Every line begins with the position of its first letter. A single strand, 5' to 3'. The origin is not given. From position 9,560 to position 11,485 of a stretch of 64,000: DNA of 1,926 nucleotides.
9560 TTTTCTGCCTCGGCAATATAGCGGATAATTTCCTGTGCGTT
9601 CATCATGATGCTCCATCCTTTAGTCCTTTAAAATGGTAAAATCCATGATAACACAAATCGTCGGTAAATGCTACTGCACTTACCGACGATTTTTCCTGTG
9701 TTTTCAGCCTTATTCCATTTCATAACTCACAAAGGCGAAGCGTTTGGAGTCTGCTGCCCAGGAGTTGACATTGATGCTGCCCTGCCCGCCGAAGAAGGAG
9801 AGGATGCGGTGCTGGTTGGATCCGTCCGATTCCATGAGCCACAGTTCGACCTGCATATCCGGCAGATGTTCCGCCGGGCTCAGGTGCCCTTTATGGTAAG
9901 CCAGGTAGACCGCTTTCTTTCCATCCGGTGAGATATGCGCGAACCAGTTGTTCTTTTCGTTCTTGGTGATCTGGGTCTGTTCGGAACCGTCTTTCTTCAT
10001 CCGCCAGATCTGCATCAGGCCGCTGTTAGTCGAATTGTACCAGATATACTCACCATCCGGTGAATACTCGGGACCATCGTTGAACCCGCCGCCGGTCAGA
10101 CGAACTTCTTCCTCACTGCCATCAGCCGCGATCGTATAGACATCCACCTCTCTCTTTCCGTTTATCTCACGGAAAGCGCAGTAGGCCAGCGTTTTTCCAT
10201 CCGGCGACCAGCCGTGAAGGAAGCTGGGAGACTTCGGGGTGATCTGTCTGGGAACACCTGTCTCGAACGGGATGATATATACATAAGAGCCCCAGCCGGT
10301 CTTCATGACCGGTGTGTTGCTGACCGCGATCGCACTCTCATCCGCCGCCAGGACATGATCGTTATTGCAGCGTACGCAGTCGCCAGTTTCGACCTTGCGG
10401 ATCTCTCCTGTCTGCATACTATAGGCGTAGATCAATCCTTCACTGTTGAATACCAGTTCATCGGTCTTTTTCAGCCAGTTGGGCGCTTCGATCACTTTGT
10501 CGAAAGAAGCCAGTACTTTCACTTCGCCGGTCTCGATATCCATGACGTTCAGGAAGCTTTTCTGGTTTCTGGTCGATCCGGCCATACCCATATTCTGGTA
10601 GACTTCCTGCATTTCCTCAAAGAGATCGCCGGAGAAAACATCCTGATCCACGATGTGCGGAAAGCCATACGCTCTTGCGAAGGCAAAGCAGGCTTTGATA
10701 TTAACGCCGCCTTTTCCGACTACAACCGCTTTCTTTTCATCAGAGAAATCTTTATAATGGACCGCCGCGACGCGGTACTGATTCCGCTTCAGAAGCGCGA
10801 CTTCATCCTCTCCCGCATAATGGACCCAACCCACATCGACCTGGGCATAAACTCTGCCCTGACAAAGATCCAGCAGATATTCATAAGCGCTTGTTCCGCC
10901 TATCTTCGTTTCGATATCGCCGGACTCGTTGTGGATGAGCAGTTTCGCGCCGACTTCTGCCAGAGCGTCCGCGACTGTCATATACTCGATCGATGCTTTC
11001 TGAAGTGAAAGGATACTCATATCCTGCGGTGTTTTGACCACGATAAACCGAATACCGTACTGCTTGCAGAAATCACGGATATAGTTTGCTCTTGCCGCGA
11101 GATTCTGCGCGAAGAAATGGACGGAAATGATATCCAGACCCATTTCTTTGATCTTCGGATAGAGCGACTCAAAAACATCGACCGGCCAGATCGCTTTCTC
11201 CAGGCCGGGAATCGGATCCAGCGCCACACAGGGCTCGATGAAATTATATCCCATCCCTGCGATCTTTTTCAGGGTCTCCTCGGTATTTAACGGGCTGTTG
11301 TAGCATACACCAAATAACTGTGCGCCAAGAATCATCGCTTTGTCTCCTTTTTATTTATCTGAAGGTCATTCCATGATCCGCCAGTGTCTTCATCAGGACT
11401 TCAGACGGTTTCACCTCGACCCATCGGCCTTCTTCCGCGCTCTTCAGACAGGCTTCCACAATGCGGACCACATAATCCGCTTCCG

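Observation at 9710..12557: Gfo/Idh/MocA oxidoreductase co-operonic with a TIM-barrel-isomerase::TolB-propeller fusion: candidate oxidative (3-keto) glycoside-processing or C-C-cleaving pathway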

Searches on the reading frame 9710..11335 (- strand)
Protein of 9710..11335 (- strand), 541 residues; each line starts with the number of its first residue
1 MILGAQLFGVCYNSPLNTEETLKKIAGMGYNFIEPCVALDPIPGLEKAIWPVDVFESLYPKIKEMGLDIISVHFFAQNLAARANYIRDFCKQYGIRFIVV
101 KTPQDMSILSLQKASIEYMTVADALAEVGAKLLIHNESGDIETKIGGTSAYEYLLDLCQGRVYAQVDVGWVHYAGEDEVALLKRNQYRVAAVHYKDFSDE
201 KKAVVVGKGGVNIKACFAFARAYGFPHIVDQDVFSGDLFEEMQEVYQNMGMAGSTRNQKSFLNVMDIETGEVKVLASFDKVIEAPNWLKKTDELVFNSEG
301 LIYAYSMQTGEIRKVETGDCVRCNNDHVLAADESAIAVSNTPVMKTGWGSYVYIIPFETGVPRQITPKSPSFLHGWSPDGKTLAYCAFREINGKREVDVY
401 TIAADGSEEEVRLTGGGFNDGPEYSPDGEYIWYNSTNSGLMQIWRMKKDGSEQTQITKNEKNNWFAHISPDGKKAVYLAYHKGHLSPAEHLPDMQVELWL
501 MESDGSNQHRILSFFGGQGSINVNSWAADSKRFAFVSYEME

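Call 3: search_protein_families(library=pfam, proteins=[window:9710-11335:-], max_evalue=0.01)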
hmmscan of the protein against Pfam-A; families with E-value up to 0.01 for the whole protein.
window:9710-11335:- (541 aa): 4 families
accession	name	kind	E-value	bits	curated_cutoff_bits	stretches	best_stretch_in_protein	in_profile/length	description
PF07676.18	PD40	-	2.5e-14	53.2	20.9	1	366-395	5-34/38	WD40-like Beta Propeller Repeat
PF01261.30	AP_endonuc_2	-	4.4e-07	30.3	31.1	1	23-235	2-231/249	Xylose isomerase-like TIM barrel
PF00930.27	DPPIV_N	-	5.2e-05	22.6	22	0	340-459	13-139/354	Dipeptidyl peptidase IV (DPP IV) N-terminal region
PF25174.1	Beta-prop_THOC3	-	0.00041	19.9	305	0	395-473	69-184/272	THOC3 beta-propeller domain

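Call 4: search_protein_families(library=ncbifam, proteins=[window:9710-11335:-], max_evalue=0.01)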
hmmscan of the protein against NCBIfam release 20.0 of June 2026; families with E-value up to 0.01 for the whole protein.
window:9710-11335:- (541 aa): 6 families
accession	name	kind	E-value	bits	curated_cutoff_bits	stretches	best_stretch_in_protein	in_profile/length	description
TIGR02800.1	propeller_TolB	equivalog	8.4e-27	94.1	343.15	1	357-483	222-345/418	Tol-Pal system beta propeller repeat protein TolB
NF053518.1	DipepPtdsDpp5Prph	equivalog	1.3e-15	57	900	1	376-494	19-139/655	dipeptidyl-peptidase Dpp5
NF033523.0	lasso_peptidase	equivalog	7.5e-12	44.8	400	1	412-478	83-149/638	Atxe2 family lasso peptide isopeptidase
NF002183.0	PRK01029.1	equivalog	8.1e-12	44.9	405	2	352-444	309-398/429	Tol-Pal system protein TolB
TIGR04379.1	myo_inos_iolE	equivalog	2.9e-06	27.1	290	1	116-198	133-213/290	myo-inosose-2 dehydratase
NF000455.2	blaESP-1_fam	exception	0.0081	15.7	600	0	104-152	89-137/290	ESP-1 family subclass B3 metallo-beta-lactamase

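Call 5: search_solved_structures(query=window:9710-11335:-, max_evalue=1, show_alignments=2)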
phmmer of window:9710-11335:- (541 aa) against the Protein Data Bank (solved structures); distinct sequences matched with E-value up to 1: 21.
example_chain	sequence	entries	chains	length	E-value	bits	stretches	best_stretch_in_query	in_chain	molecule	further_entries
2ojh_A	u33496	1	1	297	2e-63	218.2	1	254-538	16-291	Uncharacterized protein Atu1656/AGR_C_3050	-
4r40_A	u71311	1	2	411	1.9e-11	46.6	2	344-463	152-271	Protein TolB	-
4pwz_A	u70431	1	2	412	2e-11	46.5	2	344-463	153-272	Protein TolB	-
6pnv_A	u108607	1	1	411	5e-10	41.9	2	344-463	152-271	Tol-Pal system protein TolB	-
7mx5_A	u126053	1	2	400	9.1e-10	41.1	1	365-479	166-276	Tol-Pal system protein TolB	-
4jml_A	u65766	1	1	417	2e-09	39.9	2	343-463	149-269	Protein TolB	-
7nst_E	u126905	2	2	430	2.3e-09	39.7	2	343-463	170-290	Tol-Pal system protein TolB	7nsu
1crz_A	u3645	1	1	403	2.4e-09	39.7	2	343-463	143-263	TOLB PROTEIN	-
2w8b_A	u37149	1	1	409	2.5e-09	39.6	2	344-463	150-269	PROTEIN TOLB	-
2w8b_B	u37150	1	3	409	2.5e-09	39.6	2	344-463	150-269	PROTEIN TOLB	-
2hqs_A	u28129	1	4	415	2.6e-09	39.6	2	344-463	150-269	Protein tolB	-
3iax_A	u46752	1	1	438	3.1e-09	39.3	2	344-463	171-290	Protein tolB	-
1c5k_A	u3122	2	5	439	3.2e-09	39.3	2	344-463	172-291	PROTEIN (TOLB PROTEIN) | PROTEIN TOLB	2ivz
8bvk_A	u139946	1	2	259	6.6e-06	28.3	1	120-199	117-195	Xylose isomerase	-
8wt1_A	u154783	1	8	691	0.00041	22.4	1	376-475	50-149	S9 family peptidase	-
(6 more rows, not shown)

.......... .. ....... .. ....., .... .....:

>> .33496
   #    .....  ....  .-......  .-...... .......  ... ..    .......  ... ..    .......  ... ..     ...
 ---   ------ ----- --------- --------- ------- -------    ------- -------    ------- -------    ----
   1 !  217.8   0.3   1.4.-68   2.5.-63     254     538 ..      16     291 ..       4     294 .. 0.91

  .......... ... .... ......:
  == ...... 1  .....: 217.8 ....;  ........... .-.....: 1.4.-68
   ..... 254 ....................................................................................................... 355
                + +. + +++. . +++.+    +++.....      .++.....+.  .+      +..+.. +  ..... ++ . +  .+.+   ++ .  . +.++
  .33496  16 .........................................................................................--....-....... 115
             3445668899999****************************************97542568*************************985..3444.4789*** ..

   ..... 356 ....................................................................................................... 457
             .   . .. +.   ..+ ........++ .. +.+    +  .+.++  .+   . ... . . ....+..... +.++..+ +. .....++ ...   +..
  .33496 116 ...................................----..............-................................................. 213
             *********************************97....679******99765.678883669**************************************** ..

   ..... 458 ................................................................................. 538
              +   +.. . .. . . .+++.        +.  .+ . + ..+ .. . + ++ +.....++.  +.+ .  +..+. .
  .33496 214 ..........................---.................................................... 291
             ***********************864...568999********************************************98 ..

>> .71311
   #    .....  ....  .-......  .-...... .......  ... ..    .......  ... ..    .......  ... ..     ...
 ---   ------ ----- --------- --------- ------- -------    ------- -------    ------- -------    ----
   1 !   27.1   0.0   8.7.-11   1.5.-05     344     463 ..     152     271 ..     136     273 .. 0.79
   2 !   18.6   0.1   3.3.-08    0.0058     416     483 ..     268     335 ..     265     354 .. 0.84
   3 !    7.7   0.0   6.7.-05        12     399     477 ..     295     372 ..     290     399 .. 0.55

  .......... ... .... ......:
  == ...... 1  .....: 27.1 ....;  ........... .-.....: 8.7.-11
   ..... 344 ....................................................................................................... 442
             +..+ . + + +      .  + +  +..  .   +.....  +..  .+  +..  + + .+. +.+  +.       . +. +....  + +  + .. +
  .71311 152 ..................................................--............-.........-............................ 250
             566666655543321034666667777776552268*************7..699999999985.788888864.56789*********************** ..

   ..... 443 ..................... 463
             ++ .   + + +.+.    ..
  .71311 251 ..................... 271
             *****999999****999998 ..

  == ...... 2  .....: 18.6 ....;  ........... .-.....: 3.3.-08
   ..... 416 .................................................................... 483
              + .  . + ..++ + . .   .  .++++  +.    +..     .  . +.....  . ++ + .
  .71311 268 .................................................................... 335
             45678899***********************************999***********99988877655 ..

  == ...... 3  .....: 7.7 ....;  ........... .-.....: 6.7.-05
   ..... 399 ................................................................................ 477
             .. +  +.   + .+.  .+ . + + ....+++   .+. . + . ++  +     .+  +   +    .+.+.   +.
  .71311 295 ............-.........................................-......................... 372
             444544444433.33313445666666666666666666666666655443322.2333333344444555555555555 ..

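Call 8: find_homologous_proteins(query=window:9710-11335:-, max_evalue=0.00001)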
Query window:9710-11335:- (541 aa): 5416 proteins with E <= 0.00001 among 8000 candidates; the best 120 are listed.
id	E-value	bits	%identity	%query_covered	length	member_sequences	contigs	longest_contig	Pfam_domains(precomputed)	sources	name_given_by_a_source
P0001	4.2e-271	918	70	100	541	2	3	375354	PF26549.1,PF26550.2,PF07676.19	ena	-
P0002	7.0e-268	908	70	100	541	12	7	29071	PF26549.1,PF00930.28,PF26550.2,PF07676.19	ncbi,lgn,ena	-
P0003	1.3e-263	894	68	100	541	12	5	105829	PF01261.31,PF26549.1,PF00930.28,PF26550.2,PF07676.19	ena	-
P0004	4.9e-256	869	66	100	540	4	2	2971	PF01261.31,PF26549.1,PF26550.2,PF07676.19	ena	-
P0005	5.3e-253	859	69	100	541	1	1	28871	PF01261.31,PF26549.1,PF00930.28,PF26550.2,PF07676.19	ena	-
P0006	1.6e-251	854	67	100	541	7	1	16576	PF01261.31,PF26549.1,PF00930.28,PF26550.2,PF07676.19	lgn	-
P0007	1.7e-251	854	67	100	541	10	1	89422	PF01261.31,PF26549.1,PF07676.19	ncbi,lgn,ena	-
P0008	1.5e-249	847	66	100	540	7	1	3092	PF01261.31,PF26549.1,PF26550.2,PF07676.19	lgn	-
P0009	1.8e-213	728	59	100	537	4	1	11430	PF01261.31,PF26549.1,PF26550.2,PF07676.19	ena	-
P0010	7.4e-209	713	58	100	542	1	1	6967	PF01261.31,PF26549.1,PF00930.28,PF26550.2,PF07676.19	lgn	-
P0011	6.0e-208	710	57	100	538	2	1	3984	PF01261.31,PF26549.1,PF26550.2,PF07676.19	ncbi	-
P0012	1.1e-207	709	56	100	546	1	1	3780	PF01261.31,PF26549.1,PF00930.28,PF26550.2,PF07676.19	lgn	-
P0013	4.2e-207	707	57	100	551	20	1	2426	PF01261.31,PF26549.1,PF26550.2,PF07676.19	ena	-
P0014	1.6e-205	702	57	100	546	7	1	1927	PF01261.31,PF26549.1,PF26550.2,PF07676.19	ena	-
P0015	2.4e-205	701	57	100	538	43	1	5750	PF01261.31,PF26549.1,PF26550.2,PF07676.19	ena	-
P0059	4.2e-198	678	54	100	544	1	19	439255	PF26549.1,PF00930.28,PF26550.2,PF07676.19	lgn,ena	-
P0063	8.8e-198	677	54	100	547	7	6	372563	PF01261.31,PF26549.1,PF00930.28,PF26550.2,PF07676.19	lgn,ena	-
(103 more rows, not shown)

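Call 15: find_related_loci(query=A1, collection=genome_contigs, flank=10000)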
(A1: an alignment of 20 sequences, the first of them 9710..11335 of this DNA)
Query A1 (541 aa) in genome_contigs; peptide patterns used: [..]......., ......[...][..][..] (x = any residue, [..] = any of these).
600 stretches matched a pattern (row limit reached: there are more); 594 encode a relative of the query (tblastn E <= 1e-3); the best 80 are kept; 80 distinct loci.
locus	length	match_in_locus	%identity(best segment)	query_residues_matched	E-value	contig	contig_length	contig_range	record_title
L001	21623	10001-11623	72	1-541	0e+0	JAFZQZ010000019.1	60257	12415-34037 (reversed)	MAG: Bacillota bacterium isolate RGIG8018 Water_buffalos_Rumen-1__c178476, whole genome shotgun sequence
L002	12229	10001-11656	57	1-540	0e+0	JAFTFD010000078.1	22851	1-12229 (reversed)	MAG: Lachnospiraceae bacterium isolate RGIG3762 Roe_deer_Abomasum-2__c38832, whole genome shotgun sequence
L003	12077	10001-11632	54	1-541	0e+0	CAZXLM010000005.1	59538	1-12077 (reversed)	MAG TPA_asm: uncultured Acutalibacter sp. isolate SRP287540_co2_6 genome assembly, contig: NODE_385_length_59538_cov_14.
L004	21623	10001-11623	55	1-539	0e+0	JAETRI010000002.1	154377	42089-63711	MAG: Lachnospiraceae bacterium isolate S29_Bin8 scaffold_96, whole genome shotgun sequence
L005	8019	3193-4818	53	1-540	0e+0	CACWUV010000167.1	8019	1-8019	MAG: uncultured Clostridiales bacterium isolate RUG10934 genome assembly, contig: RUG10934_asm_167, whole genome shotgun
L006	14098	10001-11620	52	1-538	0e+0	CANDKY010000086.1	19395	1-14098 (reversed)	MAG TPA_asm: uncultured Lachnospiraceae bacterium isolate ERR6760096_bin.23_metawrap_v1.3_MAG genome assembly, contig: E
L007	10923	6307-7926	52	1-539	0e+0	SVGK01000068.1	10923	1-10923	MAG: Clostridiales bacterium isolate SIG356 NODE_12729_length_10923_cov_5.101328, whole genome shotgun sequence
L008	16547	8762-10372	50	1-540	0e+0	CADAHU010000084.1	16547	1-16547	MAG: uncultured Clostridiales bacterium isolate RUG13305 genome assembly, contig: RUG13305_asm_84, whole genome shotgun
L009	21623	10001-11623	51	1-540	0e+0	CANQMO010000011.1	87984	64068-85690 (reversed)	MAG: uncultured Oscillospiraceae bacterium isolate Lapin-013__bin15 genome assembly, contig: Lapin-013__NODE_122_length_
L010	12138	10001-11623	49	8-540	1e-174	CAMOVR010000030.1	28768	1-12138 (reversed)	MAG: uncultured Clostridia bacterium isolate SRR873601_bin.59_metaWRAP_v1.3_MAG genome assembly, contig: NODE_3880_lengt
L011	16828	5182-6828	47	1-541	2e-172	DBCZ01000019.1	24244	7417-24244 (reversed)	MAG TPA_asm: Ruminococcaceae bacterium UBA945 UBA945_contig_508, whole genome shotgun sequence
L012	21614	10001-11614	50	4-540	3e-171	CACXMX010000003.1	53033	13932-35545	MAG: Ruminococcaceae bacterium isolate RUG11398 genome assembly, contig: RUG11398_asm_3, whole genome shotgun sequence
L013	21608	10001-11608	46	6-540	2e-164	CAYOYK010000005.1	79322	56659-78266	MAG TPA_asm: uncultured Oscillospiraceae bacterium isolate SRP192927_co1_1048 genome assembly, contig: NODE_310_length_7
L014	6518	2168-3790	46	1-541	8e-164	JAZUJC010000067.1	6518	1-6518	MAG: Lachnospiraceae bacterium isolate T1900045259_TH20190029.MAGScoT_cleanbin_000077 SGB_5811_k141_1544861, whole genom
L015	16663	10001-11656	45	1-541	6e-160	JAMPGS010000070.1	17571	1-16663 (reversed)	MAG: Clostridium sp. isolate NALB_7961_37 Scaffold_#70__SCF_070___17571_bp, whole genome shotgun sequence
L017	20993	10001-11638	44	1-540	9e-146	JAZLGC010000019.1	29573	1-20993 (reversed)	MAG: Treponemataceae bacterium isolate T1900045000_TA20190062.MAGScoT_cleanbin_000021 SGB_4284_k141_192716, whole genome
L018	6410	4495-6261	42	1-540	4e-145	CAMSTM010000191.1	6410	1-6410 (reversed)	MAG TPA_asm: uncultured Lachnospiraceae bacterium isolate SRR12358624_bin.22_metawrap_v1.3_MAG genome assembly, contig:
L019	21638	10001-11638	44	1-541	4e-144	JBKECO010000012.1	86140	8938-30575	MAG: Lachnospiraceae bacterium isolate VLC_044 c_000001591720, whole genome shotgun sequence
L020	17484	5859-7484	55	1-541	0e+0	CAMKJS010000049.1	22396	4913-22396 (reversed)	MAG: uncultured Clostridia bacterium isolate SRR12081298_bin.59_metaWRAP_v1.3_MAG genome assembly, contig: ERZ12289774.2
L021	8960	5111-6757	43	1-540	5e-138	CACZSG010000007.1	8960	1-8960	MAG: uncultured Lachnospiraceae bacterium isolate RUG12903 genome assembly, contig: RUG12903_asm_7, whole genome shotgun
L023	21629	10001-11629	53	1-540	0e+0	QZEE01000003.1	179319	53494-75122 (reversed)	Bacterium D16-76 strain D16-76 Scaffold3_1, whole genome shotgun sequence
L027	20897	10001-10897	54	245-541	3e-98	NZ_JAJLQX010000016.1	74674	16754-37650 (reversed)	Phocaeicola oris strain 14-104 NODE_16_length_74674_cov_94.085329, whole genome shotgun sequence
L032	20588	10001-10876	52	249-540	7e-95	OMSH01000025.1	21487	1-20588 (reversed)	uncultured Prevotellaceae bacterium isolate RUG828 genome assembly, contig: k87_1851983, whole genome shotgun sequence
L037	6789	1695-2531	54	256-541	7e-94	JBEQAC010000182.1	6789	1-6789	MAG: Bacillaceae bacterium isolate 03V1_S199.semibin_refined.065_sub NODE_6848_length_6789_cov_5.024467, whole genome sh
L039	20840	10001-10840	53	260-540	3e-93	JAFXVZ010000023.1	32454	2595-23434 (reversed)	MAG: Bacteroidaceae bacterium isolate RGIG6796 Sheep_Rumen-3__c660483, whole genome shotgun sequence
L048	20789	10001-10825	54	259-538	9e-93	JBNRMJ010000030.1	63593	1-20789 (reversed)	MAG: Fastidiosipilaceae bacterium isolate UACHl04 k127_670160, whole genome shotgun sequence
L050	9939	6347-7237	49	249-540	4e-92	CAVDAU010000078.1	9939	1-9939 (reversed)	Streptococcaceae bacterium isolate G02641-L1_cleanbin_000010 genome assembly, contig: Spades_G02641-L1_contig_2805, whol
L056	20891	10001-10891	49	241-540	7e-92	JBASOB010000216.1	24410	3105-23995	MAG: Mobilitalea sp. isolate MFD12108_ilm_asm_bin40 k127_86646, whole genome shotgun sequence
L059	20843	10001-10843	54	260-541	2e-91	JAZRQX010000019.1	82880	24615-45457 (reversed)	MAG: Alistipes sp. isolate T1900045358_YK20190048.MAGScoT_cleanbin_000039 SGB_6803_k141_376024, whole genome shotgun seq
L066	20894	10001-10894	48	234-541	5e-91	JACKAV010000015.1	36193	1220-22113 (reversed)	MAG: Anaerolineales bacterium isolate HK-STAS-CHLO-4 HK-STAS-CHLO-4_15, whole genome shotgun sequence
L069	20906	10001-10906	49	241-541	2e-90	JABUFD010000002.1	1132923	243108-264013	MAG: Anaerolineae bacterium isolate Ch9 NODE_4_length_1132923_cov_11.9157_ID_8686591, whole genome shotgun sequence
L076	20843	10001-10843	51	255-541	3e-90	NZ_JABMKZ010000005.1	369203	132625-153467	Paenibacillus alba strain LMG 31323 NODE_4_length_369203_cov_23.023762, whole genome shotgun sequence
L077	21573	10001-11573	50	42-539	4e-94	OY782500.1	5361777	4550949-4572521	MAG: Vallitaleaceae bacterium isolate 08788439-a597-456a-b4e9-0d8f61821b33 genome assembly, chromosome: 1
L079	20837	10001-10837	54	257-540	4e-90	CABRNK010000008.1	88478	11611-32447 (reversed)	MAG TPA_asm: uncultured Ruminococcaceae bacterium isolate MGYG-HGUT-01760 genome assembly, contig: GUT_GENOME107124_8, w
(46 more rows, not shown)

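Call 19: find_encoding_contigs(protein=P0059, flank=8000, max_places=3)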
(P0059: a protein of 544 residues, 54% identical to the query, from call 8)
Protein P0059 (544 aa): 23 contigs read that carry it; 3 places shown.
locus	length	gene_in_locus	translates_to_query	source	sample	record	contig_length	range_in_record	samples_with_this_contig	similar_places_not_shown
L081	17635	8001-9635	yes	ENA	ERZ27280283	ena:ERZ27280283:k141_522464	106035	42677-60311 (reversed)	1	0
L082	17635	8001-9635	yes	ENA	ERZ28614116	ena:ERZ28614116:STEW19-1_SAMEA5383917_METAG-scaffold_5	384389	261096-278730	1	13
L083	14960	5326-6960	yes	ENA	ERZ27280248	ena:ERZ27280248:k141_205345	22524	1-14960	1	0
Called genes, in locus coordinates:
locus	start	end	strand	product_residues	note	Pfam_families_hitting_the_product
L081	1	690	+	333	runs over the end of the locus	PF09992:NAGPA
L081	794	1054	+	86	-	-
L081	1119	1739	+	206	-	PF02224:Cytidylate_kin (faint), PF13189:Cytidylate_kin2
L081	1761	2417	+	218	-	PF01791:DeoC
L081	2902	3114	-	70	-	-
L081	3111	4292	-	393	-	PF16499:Melibiase_2, PF17801:Melibiase_C (faint)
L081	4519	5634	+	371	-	PF00248:Aldo_ket_red, PF14697:Fer4_21 (faint), PF13237:Fer4_10 (weak), PF12838:Fer4_7 (weak), PF13187:Fer4_9, PF13534:Fer4_17 (weak)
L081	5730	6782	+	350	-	PF00356:LacI, PF00532:Peripla_BP_1, PF13407:Peripla_BP_4, PF13377:Peripla_BP_3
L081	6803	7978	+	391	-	PF01408:GFO_IDH_MocA, PF22725:GFO_IDH_MocA_C3, PF02894:GFO_IDH_MocA_C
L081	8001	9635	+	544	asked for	PF00930:DPPIV_N (faint), PF26550:Tricorn_2nd (faint), PF07676:PD40 (faint), PF26549:Tricorn_N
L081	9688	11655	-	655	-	PF03435:Sacchrp_dh_NADP (faint), PF01073:3Beta_HSD, PF01370:Epimerase, PF02719:Polysacc_synt_2, PF04321:RmlD_sub_bind, PF16363:GDP_Man_Dehyd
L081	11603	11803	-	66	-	-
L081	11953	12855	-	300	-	PF01261:AP_endonuc_2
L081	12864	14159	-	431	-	PF01547:SBP_bac_1, PF13416:SBP_bac_8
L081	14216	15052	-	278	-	PF00528:BPD_transp_1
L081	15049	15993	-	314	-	PF00528:BPD_transp_1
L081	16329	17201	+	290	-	PF01545:Cation_efflux, PF16916:ZT_dimer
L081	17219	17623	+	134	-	-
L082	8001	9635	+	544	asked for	PF00930:DPPIV_N (faint), PF26550:Tricorn_2nd (faint), PF07676:PD40 (faint), PF26549:Tricorn_N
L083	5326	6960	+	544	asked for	PF00930:DPPIV_N (faint), PF26550:Tricorn_2nd (faint), PF07676:PD40 (faint), PF26549:Tricorn_N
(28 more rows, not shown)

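Call 20: find_encoding_contigs(protein=P0063, flank=8000, max_places=3)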
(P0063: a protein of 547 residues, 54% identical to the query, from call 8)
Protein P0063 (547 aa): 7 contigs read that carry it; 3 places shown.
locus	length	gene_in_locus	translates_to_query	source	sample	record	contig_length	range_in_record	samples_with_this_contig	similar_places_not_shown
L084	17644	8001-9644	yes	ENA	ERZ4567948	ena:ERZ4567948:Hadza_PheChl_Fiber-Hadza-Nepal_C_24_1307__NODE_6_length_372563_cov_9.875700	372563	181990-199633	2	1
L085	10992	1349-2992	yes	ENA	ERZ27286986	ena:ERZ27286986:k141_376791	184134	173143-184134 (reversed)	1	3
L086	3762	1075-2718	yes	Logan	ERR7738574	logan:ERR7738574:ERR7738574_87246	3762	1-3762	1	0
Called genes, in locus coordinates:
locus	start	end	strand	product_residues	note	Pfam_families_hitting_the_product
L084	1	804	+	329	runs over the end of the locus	PF00248:Aldo_ket_red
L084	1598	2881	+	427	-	PF01969:Ni_insertion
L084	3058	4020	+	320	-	-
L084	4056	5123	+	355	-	-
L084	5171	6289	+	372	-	-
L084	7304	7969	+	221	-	PF00657:Lipase_GDSL, PF13472:Lipase_GDSL_2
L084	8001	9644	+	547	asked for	PF01261:AP_endonuc_2, PF00930:DPPIV_N (faint), PF26550:Tricorn_2nd (faint), PF07676:PD40 (faint), PF26549:Tricorn_N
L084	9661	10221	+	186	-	-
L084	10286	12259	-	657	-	PF08497:Radical_SAM_N, PF04055:Radical_SAM, PF11842:DUF3362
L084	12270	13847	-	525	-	-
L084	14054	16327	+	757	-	PF00933:Glyco_hydro_3, PF01915:Glyco_hydro_3_C, PF14310:Fn3-like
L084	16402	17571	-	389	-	PF04041:Glyco_hydro_130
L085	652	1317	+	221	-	PF00657:Lipase_GDSL, PF13472:Lipase_GDSL_2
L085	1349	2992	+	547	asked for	PF01261:AP_endonuc_2, PF00930:DPPIV_N (faint), PF26550:Tricorn_2nd (faint), PF07676:PD40 (faint), PF26549:Tricorn_N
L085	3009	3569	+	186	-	-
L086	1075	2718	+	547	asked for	PF01261:AP_endonuc_2, PF00930:DPPIV_N (faint), PF26550:Tricorn_2nd (faint), PF07676:PD40 (faint), PF26549:Tricorn_N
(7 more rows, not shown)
